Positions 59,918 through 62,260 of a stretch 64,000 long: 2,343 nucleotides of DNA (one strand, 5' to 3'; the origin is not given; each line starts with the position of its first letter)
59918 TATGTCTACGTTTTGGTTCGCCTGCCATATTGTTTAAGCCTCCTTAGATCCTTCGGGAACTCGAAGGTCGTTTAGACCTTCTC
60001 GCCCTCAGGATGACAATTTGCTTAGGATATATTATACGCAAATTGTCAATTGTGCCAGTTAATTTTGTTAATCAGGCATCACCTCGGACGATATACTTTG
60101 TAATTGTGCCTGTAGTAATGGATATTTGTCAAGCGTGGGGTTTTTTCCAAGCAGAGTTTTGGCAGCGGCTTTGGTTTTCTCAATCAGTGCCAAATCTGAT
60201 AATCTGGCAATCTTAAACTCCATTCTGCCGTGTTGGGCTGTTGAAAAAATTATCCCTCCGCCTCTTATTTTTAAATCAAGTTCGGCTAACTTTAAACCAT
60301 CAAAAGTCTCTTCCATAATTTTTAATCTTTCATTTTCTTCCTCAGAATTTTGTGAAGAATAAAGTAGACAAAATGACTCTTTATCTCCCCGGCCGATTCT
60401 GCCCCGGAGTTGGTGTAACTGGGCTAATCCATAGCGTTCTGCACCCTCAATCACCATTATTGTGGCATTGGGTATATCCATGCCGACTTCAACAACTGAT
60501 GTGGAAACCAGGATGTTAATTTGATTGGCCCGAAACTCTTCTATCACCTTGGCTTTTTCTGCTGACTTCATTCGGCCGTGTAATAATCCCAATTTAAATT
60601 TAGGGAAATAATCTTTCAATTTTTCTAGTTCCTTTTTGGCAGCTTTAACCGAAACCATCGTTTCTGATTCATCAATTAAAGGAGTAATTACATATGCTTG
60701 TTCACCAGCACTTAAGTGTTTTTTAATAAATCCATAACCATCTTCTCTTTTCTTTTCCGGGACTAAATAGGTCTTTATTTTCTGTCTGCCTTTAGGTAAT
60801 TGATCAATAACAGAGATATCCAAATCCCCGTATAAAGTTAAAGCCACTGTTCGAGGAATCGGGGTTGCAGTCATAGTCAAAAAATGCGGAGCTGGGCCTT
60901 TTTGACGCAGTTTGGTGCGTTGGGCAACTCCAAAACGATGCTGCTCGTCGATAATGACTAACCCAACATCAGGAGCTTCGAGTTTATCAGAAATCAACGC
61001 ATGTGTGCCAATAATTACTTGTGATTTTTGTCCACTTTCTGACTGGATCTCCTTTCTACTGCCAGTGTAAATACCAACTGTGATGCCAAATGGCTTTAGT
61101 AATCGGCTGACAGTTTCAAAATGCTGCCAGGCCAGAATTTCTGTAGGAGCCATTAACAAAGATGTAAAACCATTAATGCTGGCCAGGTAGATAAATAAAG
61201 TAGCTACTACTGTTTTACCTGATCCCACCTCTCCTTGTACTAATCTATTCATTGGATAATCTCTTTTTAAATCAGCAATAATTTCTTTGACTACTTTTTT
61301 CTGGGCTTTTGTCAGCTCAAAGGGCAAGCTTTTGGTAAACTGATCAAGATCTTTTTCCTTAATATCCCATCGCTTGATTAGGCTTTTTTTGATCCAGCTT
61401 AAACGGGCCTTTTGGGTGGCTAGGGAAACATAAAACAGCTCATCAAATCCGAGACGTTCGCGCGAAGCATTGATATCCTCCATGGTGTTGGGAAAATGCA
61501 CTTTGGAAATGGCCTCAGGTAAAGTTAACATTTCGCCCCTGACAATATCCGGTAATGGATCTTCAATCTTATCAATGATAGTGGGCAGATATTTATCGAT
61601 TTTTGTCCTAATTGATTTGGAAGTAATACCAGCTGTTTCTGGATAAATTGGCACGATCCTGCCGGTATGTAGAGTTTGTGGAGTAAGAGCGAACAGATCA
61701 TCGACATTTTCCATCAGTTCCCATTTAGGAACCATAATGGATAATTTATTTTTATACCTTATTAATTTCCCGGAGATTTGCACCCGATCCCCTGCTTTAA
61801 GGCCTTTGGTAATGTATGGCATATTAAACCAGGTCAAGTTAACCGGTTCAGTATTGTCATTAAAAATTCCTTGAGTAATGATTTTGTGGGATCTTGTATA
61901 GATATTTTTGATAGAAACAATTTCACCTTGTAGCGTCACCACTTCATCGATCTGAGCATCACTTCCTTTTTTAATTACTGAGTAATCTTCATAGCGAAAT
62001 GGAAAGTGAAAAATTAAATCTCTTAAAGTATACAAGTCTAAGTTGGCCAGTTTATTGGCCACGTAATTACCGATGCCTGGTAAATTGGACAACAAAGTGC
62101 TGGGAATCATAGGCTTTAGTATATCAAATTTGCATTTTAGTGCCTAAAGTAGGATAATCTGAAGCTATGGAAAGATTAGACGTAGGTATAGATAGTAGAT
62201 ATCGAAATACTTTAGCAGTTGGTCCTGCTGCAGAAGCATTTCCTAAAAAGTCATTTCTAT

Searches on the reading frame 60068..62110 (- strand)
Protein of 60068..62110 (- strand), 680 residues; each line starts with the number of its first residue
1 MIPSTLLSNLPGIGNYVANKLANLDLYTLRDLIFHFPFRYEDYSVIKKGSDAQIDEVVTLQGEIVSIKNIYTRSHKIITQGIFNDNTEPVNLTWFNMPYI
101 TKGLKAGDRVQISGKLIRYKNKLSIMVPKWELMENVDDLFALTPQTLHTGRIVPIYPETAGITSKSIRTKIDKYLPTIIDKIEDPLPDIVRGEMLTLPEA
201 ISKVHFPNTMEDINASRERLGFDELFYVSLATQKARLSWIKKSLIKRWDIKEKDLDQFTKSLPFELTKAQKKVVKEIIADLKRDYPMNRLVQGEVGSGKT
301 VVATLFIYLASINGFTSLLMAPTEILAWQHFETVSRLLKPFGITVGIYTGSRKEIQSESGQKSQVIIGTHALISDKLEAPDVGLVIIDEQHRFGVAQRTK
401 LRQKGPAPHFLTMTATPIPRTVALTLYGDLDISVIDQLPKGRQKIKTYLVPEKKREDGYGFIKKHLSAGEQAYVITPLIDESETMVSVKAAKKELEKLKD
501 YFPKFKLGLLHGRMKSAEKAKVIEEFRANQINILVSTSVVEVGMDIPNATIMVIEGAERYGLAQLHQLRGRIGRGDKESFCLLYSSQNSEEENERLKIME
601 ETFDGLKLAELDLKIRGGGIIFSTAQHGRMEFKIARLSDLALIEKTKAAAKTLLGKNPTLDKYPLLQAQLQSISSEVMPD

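Call 83: search_protein_families(library=pfam, proteins=[window:60068-62110:-], max_evalue=0.00001)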
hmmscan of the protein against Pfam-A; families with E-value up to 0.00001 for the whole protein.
window:60068-62110:- (680 aa): 6 families
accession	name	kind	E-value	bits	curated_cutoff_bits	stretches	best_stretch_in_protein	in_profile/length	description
PF00270.35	DEAD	-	1.3e-22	80.7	26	1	267-422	1-164/167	DEAD/DEAH box helicase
PF17191.10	RecG_wedge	-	2.3e-19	70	23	1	12-176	7-160/162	RecG wedge domain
PF00271.37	Helicase_C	-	4.4e-19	69.2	23.5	1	467-574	13-108/110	Helicase conserved C-terminal domain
PF04851.21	ResIII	-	4.3e-14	53.2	22.5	1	264-417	2-162/164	Type III restriction enzyme, res subunit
PF01336.31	tRNA_anti-codon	-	2.7e-11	43.7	27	1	58-132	1-74/75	OB-fold nucleic acid binding domain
PF22590.2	Cas3-like_C_2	-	1.6e-06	28.8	27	1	487-575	11-104/106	CRISPR-associated nuclease/helicase Cas3, C-terminal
